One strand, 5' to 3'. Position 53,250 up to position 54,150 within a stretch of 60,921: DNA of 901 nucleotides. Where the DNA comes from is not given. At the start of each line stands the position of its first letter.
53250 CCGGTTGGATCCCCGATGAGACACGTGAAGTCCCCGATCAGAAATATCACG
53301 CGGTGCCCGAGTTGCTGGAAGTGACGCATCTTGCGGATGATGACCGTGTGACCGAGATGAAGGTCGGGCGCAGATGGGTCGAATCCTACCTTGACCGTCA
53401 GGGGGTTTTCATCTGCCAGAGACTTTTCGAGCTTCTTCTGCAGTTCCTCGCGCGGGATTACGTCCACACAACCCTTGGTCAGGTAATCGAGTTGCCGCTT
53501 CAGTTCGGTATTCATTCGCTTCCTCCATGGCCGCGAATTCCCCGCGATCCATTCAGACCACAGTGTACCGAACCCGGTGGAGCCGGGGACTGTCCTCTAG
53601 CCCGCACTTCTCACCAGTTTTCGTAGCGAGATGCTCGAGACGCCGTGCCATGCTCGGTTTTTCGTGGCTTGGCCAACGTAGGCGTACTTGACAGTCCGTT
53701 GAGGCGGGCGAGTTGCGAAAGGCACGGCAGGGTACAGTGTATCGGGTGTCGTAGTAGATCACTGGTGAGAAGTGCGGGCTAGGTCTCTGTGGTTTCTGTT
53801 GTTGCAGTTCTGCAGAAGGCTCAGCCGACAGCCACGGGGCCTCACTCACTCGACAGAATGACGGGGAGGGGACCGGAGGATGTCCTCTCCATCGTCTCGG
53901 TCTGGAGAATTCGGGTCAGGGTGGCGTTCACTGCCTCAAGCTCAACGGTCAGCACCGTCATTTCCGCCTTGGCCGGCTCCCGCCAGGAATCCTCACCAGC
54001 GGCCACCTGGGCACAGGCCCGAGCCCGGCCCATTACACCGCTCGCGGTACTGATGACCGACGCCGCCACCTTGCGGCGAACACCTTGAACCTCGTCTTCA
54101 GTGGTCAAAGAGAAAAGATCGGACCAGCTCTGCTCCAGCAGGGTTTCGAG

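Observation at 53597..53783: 187-nt intergenic element closed by a perfect 22-bp inverted repeat: best copy of a five-member repeat family I cannot assign to a known class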

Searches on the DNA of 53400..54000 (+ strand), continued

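Call 53: search_with_rna_model(model_id=R1, sources=[L069, L070, L071, L072, L073, L074, L075, L076, L077, L078, L079, L080, L081, L082, L083, L084, L085, L086, L087, L088, L089, L090, L091, L092, L093, L094, L095, L096, L097, L098, L099, L100, L101, L102, L103, L104, L105, L106, L107, L108, L109, L110, L111, L112, L113, L114, L115, L116, L117, L118, L119, L120, L121, L122, L123, L124, L125, L126, L127, L128, L129, L130, L131, L132, L133, L134, L135, L136, L137, L138, L139, L140, L141, L142, L143, L144, L145, L146, L147, L148], max_evalue=0.01)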
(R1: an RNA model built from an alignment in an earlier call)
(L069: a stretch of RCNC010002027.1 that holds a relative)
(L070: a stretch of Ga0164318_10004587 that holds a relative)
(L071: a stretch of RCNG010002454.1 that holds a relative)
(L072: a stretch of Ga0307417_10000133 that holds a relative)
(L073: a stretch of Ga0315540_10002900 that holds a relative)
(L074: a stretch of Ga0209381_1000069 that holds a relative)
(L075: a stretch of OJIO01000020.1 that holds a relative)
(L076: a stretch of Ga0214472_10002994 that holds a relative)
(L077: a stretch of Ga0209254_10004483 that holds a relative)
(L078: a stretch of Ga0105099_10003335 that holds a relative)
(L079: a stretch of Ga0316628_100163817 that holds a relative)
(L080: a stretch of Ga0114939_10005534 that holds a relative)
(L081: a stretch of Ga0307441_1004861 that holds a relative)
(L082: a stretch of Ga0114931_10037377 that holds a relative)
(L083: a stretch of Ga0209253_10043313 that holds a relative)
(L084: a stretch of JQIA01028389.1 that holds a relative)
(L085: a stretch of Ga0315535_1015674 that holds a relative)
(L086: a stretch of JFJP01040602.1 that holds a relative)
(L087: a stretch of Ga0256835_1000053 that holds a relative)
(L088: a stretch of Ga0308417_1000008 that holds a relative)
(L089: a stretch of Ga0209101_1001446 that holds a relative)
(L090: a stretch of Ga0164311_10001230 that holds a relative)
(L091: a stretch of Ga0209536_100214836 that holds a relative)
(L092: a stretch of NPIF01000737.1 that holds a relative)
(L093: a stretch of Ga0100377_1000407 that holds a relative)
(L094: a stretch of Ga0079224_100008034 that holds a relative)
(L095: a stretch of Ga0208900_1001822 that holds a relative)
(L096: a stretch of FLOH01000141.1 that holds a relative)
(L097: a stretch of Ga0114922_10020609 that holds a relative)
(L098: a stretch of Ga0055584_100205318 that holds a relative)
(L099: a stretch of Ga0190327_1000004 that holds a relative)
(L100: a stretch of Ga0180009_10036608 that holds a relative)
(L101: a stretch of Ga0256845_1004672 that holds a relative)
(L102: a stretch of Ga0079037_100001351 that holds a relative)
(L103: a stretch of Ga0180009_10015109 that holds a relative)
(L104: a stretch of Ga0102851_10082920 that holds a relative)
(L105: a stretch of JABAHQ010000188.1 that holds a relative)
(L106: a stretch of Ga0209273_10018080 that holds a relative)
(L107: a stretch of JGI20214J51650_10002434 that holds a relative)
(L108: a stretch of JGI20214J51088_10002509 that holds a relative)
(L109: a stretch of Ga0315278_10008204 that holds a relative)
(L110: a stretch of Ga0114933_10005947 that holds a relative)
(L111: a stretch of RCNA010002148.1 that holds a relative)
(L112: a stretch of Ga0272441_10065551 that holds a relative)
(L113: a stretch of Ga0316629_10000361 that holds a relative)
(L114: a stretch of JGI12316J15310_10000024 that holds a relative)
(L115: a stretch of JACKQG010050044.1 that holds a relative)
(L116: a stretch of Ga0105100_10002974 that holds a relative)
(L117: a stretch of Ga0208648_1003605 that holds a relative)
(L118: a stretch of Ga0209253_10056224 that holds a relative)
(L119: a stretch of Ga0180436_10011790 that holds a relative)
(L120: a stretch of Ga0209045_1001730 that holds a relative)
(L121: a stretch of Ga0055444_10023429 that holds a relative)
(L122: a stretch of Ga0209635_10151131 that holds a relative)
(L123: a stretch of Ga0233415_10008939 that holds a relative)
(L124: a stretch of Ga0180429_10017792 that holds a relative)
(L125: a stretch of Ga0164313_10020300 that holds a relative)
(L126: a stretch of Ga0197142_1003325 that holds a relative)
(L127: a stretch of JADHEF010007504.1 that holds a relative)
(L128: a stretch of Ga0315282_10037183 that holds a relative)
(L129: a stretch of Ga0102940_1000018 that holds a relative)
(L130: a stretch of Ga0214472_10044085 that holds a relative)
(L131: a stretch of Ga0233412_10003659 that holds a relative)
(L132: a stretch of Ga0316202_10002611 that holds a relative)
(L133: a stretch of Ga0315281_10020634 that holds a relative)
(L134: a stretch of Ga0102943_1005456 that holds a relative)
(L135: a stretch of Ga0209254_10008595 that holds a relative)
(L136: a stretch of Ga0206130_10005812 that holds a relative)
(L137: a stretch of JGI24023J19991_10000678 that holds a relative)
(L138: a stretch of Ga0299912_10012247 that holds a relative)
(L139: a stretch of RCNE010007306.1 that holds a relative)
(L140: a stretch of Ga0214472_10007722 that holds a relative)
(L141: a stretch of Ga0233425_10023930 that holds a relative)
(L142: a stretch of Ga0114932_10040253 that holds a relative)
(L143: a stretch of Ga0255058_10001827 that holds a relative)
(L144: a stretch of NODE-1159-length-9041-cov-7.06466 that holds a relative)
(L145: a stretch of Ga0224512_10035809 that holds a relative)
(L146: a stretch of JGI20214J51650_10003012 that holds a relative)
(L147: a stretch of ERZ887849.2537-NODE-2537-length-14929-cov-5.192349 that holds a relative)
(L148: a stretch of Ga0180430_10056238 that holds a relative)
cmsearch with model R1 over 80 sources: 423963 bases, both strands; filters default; matches with E-value up to 0.01: 4.
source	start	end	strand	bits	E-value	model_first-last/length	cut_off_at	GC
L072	6076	6263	-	129.6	5.5e-29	1-187/187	no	0.6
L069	6028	6201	+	42.9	3.6e-08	1-187/187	no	0.53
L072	6076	6263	+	42.3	5.3e-08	1-187/187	no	0.6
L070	4660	4834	+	35.2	2.5e-06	1-187/187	no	0.54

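Call 76: build_rna_model(alignment_id=A4, structure=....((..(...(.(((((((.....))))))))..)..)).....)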
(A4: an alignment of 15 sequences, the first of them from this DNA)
Model R2 built from alignment A4 (15 sequences, 46 columns); structure: as given.
model positions 42; base pairs 11; branch points 0; effective number of sequences 15; information 1.013 bits per position. Calibrated on 0.2 Mb of random sequence (short: E-values are rough).
structure used (alignment columns):
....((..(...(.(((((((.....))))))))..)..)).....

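Call 77: search_with_rna_model(model_id=R2, sources=[window, L069, L070, L071, L072, L073, L074, L075, L076, L077, L078, L079, L080, L081, L082, L083, L084, L085, L086, L087, L088, L089, L090, L091, L092, L093, L094, L095, L096, L097, L098, L099, L100, L101, L102, L103, L104, L105, L106, L107, L108, L109, L110, L111, L112, L113, L114, L115, L116, L117, L118, L119, L120, L121, L122, L123, L124, L125, L126, L127, L128, L129, L130, L131, L132, L133, L134, L135, L136, L137, L138, L139, L140, L141, L142, L143, L144, L145, L146, L147, L148], max_evalue=1)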
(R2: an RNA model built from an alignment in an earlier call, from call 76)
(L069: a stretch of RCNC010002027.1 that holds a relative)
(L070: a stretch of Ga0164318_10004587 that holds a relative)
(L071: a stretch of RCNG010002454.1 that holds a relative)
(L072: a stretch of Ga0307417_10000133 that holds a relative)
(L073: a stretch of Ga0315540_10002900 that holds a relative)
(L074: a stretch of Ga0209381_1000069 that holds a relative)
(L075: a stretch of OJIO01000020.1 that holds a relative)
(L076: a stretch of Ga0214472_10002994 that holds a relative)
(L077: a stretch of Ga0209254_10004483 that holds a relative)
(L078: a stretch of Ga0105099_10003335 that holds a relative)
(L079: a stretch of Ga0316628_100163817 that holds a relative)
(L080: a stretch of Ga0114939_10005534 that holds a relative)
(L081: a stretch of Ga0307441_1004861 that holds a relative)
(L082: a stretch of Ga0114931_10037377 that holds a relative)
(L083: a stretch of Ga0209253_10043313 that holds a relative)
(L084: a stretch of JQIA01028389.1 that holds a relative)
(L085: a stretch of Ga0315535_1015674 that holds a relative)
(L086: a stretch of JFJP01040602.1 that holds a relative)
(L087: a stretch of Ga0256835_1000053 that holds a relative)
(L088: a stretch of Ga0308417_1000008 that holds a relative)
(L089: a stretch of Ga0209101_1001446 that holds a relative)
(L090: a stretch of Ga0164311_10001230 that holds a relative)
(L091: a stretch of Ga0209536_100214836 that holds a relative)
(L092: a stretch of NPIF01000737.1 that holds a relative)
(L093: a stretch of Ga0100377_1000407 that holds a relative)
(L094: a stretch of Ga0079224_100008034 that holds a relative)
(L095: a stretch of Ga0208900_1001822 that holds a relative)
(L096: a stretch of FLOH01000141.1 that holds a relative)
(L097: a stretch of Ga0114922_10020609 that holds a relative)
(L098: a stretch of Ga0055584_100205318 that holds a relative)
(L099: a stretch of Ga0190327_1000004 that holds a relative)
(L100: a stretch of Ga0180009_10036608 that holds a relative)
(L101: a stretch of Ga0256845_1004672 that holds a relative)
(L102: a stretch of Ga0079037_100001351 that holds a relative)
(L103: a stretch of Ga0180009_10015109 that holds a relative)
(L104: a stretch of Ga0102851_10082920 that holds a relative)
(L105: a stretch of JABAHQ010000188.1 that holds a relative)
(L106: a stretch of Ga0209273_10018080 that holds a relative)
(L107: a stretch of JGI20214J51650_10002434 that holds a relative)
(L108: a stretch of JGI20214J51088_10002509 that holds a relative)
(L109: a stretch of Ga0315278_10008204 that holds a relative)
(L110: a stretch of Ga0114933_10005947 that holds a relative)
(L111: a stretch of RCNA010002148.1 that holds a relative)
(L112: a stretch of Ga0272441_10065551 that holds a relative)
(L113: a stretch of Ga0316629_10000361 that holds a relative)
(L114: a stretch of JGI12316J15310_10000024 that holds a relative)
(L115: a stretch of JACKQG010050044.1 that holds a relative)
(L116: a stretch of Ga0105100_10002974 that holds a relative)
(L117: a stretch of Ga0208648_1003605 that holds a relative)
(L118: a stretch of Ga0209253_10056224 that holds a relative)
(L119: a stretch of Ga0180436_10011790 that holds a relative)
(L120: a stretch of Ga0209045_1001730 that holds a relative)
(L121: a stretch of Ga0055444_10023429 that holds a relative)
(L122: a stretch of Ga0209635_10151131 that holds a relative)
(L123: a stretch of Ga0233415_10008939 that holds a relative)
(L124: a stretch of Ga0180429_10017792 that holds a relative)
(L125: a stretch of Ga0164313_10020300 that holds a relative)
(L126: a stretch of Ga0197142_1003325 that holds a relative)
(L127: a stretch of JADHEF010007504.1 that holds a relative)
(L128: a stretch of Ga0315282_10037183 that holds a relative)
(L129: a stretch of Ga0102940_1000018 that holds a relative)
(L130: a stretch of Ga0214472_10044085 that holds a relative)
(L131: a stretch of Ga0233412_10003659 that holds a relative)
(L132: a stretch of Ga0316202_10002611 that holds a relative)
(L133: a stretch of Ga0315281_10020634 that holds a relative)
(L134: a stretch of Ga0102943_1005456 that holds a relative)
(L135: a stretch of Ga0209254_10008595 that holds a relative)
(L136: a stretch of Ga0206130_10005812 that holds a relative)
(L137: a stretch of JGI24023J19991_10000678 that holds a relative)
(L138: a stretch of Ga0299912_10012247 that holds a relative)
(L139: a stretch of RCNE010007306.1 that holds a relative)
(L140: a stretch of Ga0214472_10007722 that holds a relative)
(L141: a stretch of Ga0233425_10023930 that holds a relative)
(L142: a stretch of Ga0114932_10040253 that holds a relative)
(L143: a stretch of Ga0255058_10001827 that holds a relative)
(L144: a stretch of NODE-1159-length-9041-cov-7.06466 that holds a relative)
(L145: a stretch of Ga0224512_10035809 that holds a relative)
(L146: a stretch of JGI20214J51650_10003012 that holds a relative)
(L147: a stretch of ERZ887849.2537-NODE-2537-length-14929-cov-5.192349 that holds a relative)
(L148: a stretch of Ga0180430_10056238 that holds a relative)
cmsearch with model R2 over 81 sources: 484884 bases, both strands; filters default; matches with E-value up to 1: 12.
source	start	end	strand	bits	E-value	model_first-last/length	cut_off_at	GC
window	53669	53711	+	49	1.8e-12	1-42/42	no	0.6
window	18436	18477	+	48.7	2.1e-12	1-42/42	no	0.64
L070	4726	4767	+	41.9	3.8e-10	1-42/42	no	0.5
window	19854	19896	+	41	7.4e-10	1-42/42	no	0.49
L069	6093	6134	+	39.4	2.6e-09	1-42/42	no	0.45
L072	6148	6192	-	38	7.3e-09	1-42/42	no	0.6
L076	774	817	+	16.8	0.073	1-42/42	no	0.64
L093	3518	3573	-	16.6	0.085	1-42/42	no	0.66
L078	4490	4542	+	14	0.64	1-42/42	no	0.62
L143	1385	1448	-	13.9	0.64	1-42/42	no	0.69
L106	1898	1937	-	13.9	0.65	1-42/42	no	0.73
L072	2048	2087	-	13.9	0.67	1-42/42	no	0.68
